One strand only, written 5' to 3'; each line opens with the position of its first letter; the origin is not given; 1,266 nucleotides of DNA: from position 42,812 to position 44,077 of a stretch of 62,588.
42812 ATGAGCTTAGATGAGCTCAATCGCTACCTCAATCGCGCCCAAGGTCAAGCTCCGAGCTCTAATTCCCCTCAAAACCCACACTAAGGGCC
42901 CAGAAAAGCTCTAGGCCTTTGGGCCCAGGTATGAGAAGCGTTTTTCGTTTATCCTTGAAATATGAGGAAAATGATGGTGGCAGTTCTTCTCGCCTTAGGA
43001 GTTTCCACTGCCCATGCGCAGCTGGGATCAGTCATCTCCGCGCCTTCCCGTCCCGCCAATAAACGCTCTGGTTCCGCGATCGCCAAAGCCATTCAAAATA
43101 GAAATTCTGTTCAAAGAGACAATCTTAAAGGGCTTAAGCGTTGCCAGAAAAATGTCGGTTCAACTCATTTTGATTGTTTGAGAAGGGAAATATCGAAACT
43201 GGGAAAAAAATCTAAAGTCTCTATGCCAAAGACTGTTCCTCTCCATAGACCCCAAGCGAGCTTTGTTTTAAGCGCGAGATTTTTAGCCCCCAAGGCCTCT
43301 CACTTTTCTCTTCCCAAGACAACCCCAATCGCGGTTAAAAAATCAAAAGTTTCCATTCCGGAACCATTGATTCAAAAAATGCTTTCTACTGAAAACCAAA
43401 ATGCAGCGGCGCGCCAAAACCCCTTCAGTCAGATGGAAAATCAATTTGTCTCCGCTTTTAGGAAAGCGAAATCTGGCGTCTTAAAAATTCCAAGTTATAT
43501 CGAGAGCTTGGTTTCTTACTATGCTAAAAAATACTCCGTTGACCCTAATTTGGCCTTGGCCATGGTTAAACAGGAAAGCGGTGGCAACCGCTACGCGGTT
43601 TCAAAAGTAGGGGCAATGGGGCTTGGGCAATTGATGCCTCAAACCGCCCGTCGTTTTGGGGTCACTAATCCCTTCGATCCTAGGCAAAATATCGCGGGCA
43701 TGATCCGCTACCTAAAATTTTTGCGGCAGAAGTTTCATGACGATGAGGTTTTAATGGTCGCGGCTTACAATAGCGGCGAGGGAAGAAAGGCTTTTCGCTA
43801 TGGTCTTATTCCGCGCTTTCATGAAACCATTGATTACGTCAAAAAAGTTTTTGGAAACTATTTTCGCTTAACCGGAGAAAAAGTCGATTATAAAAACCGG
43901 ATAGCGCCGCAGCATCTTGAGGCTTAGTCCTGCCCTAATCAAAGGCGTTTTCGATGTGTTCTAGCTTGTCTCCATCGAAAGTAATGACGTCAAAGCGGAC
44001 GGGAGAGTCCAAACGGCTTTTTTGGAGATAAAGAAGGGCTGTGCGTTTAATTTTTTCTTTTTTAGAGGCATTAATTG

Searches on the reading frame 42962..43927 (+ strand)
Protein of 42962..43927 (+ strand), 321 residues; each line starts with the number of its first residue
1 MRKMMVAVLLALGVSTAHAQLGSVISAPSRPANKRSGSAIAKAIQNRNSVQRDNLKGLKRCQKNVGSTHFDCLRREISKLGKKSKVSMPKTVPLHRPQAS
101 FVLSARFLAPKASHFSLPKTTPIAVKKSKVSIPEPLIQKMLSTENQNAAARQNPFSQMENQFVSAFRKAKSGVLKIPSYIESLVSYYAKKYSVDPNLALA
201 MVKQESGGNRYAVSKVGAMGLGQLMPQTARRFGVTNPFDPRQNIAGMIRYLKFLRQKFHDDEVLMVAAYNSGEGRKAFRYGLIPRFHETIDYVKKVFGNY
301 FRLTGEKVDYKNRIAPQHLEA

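Call 15: search_protein_families(library=pfam, proteins=[window:42962-43927:+], max_evalue=0.01)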
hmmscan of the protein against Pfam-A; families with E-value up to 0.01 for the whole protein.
window:42962-43927:+ (321 aa): 2 families
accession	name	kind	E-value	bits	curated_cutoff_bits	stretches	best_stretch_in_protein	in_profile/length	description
PF01464.25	SLT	-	2.6e-24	85.5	21.3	1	184-277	3-102/117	Transglycosylase SLT domain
PF13406.11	SLT_2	-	0.00033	20.4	24.3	1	209-245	146-182/292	Transglycosylase SLT domain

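Call 29: find_homologous_proteins(query=window:42962-43927:+)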
Query window:42962-43927:+ (321 aa): 202 proteins with E <= 0.001 among 2757 candidates; the best 120 are listed.
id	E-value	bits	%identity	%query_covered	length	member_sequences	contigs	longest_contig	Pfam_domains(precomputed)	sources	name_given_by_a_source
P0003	5.6e-189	645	93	99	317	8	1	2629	PF01464.26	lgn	-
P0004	6.6e-162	556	81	99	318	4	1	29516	PF01464.26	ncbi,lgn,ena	-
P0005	2.0e-159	548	79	100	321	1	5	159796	PF01464.26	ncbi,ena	-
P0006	8.0e-124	431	84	73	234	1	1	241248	PF01464.26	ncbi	-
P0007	4.6e-105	369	57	100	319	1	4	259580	PF01464.26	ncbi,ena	-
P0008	5.2e-102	359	57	100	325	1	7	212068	PF01464.26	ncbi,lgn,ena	-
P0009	4.6e-99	350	55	100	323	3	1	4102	PF01464.26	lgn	-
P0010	8.1e-61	224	43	81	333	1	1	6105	PF01464.26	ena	-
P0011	2.0e-60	223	53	62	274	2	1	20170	PF01464.26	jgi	jgi:soluble lytic murein transglycosylase-like protein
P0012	6.5e-58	214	51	60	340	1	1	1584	PF01464.26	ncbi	-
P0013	8.4e-29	119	54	38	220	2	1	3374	PF01464.26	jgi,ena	-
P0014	3.1e-28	117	47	45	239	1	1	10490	PF01464.26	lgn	-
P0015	5.3e-28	116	50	39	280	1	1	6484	PF01464.26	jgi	jgi:hypothetical protein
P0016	1.0e-27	115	45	50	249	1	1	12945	PF01464.26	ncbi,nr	ncbi:MAG TPA: lytic transglycosylase domain-containing protein [Armatimonadota bacterium]|nr:lytic t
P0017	1.9e-27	115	52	38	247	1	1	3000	PF01464.26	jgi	jgi:hypothetical protein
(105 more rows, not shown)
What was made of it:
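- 42962..43927 (+): Secreted lytic transglycosylase (SLT domain). Calls 15 and 29.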

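Call 30: find_encoding_contigs(protein=P0004, flank=10000, max_places=1)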
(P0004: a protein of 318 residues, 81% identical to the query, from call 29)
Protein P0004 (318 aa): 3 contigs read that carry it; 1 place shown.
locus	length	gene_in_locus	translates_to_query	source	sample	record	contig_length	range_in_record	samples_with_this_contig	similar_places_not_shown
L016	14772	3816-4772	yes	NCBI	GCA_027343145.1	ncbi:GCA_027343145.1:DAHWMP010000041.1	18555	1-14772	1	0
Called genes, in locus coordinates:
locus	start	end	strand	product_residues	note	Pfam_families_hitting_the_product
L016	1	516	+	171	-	?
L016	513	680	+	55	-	-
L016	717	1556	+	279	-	PF13292:DXP_synthase_N, PF00456:Transketolase_N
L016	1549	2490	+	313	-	PF02779:Transket_pyr, PF22613:Transketolase_C_1 (weak), PF02780:Transketolase_C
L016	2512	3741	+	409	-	-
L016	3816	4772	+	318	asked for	PF01464:SLT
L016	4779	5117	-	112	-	PF08378:NERD (weak), PF02021:UPF0102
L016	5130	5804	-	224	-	PF01351:RNase_HII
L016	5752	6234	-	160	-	PF01245:Ribosomal_L19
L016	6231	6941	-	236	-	PF01746:tRNA_m1G_MT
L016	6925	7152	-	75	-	PF13083:KH_KhpA-B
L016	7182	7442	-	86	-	PF00886:Ribosomal_S16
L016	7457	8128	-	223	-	PF00834:Ribul_P_3_epim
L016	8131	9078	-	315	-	PF03793:PASTA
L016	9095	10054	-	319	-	PF00551:Formyl_trans_N, PF02911:Formyl_trans_C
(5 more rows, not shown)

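Call 31: find_encoding_contigs(protein=P0005, flank=10000, max_places=1)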
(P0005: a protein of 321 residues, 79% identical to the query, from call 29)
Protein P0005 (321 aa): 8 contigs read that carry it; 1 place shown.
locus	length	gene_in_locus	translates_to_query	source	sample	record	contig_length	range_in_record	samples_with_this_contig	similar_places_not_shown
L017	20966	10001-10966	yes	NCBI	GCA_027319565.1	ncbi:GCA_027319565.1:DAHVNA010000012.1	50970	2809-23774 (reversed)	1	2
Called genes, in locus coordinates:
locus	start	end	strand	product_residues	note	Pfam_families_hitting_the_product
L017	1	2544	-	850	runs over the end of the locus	PF13620:CarboxypepD_reg, PF13715:CarbopepD_reg_2, PF17210:SdrD_B (faint), PF22904:NOMO1-like_2nd (faint), PF00932:LTD (weak)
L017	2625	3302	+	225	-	PF01113:DapB_N, PF05173:DapB_C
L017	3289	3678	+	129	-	-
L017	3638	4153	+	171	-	PF01288:HPPK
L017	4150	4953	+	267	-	PF02548:Pantoate_transf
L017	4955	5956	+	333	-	PF01075:Glyco_transf_9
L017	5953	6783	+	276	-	-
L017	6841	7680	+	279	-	PF13292:DXP_synthase_N, PF00456:Transketolase_N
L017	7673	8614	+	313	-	PF02779:Transket_pyr, PF22613:Transketolase_C_1 (weak), PF02780:Transketolase_C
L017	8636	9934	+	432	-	-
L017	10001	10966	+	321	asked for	PF01464:SLT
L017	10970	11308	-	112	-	PF08378:NERD (weak), PF02021:UPF0102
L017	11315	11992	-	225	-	PF01351:RNase_HII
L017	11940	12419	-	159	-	PF01245:Ribosomal_L19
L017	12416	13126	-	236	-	PF01746:tRNA_m1G_MT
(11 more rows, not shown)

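Call 32: find_encoding_contigs(protein=P0006, flank=10000, max_places=1)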
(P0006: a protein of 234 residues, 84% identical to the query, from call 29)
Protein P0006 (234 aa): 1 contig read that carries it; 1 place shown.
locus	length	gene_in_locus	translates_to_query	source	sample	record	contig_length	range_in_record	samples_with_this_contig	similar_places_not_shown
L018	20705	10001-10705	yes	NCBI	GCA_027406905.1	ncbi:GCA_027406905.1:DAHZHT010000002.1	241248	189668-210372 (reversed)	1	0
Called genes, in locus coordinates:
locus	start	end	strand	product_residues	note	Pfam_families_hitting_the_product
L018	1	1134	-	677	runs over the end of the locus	PF01170:UPF0020 (faint), PF01555:N6_N4_Mtase (weak)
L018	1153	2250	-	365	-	-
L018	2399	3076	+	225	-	PF01113:DapB_N, PF05173:DapB_C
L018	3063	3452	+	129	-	-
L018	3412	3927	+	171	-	PF01288:HPPK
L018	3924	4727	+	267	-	PF02548:Pantoate_transf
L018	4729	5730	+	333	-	PF01075:Glyco_transf_9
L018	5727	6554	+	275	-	-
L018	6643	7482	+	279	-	PF13292:DXP_synthase_N, PF00456:Transketolase_N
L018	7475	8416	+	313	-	PF02779:Transket_pyr, PF22613:Transketolase_C_1 (weak), PF02780:Transketolase_C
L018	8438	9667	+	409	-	-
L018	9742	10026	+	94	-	-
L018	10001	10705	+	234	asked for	PF01464:SLT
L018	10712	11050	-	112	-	PF08378:NERD (weak), PF02021:UPF0102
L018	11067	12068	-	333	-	-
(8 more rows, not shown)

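Call 33: find_encoding_contigs(protein=P0007, flank=10000, max_places=1)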
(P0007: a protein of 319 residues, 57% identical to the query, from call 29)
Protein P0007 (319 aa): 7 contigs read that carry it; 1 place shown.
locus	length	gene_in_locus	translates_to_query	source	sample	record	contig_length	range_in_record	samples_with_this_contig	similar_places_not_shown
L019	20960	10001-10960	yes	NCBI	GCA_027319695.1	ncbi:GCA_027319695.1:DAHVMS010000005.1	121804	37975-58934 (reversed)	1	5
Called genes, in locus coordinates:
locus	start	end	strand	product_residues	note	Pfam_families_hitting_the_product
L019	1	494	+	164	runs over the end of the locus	PF07963:N_methyl (weak)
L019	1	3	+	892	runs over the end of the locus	PF13620:CarboxypepD_reg, PF13715:CarbopepD_reg_2 (weak), PF22904:NOMO1-like_2nd (faint)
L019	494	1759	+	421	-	-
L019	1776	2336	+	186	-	PF13635:DUF4143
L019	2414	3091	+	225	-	PF01113:DapB_N, PF05173:DapB_C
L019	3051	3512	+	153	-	-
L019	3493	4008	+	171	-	PF01288:HPPK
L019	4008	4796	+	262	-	PF02548:Pantoate_transf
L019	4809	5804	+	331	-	PF01075:Glyco_transf_9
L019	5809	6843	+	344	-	PF01075:Glyco_transf_9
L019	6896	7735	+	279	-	PF13292:DXP_synthase_N, PF00456:Transketolase_N, PF00676:E1_dh (faint)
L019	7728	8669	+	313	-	PF02779:Transket_pyr, PF22613:Transketolase_C_1, PF02780:Transketolase_C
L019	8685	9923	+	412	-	-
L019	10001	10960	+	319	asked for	PF01464:SLT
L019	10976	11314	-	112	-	PF08378:NERD (weak), PF02021:UPF0102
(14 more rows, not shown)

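Call 34: find_encoding_contigs(protein=P0008, flank=10000, max_places=1)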
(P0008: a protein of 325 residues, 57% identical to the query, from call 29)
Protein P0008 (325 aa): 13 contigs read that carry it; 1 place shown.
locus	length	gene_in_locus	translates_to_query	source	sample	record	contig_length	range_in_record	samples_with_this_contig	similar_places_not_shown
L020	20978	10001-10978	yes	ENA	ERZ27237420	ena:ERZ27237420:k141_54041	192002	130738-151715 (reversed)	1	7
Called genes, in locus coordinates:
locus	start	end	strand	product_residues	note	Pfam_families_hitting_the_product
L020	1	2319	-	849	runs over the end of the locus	PF13620:CarboxypepD_reg, PF13715:CarbopepD_reg_2, PF17210:SdrD_B (faint), PF22904:NOMO1-like_2nd (faint), PF00932:LTD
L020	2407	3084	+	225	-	PF01113:DapB_N, PF05173:DapB_C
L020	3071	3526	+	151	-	-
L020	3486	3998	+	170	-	PF01288:HPPK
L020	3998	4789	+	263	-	PF02548:Pantoate_transf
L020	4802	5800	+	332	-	PF01075:Glyco_transf_9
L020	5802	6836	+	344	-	PF01075:Glyco_transf_9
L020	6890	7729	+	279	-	PF13292:DXP_synthase_N, PF00456:Transketolase_N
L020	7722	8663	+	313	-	PF02779:Transket_pyr, PF22613:Transketolase_C_1 (weak), PF02780:Transketolase_C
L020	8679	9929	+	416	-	-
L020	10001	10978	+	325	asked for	PF01464:SLT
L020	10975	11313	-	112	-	PF08378:NERD (weak), PF02021:UPF0102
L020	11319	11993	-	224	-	PF01351:RNase_HII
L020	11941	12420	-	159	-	PF01245:Ribosomal_L19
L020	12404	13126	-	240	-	PF01746:tRNA_m1G_MT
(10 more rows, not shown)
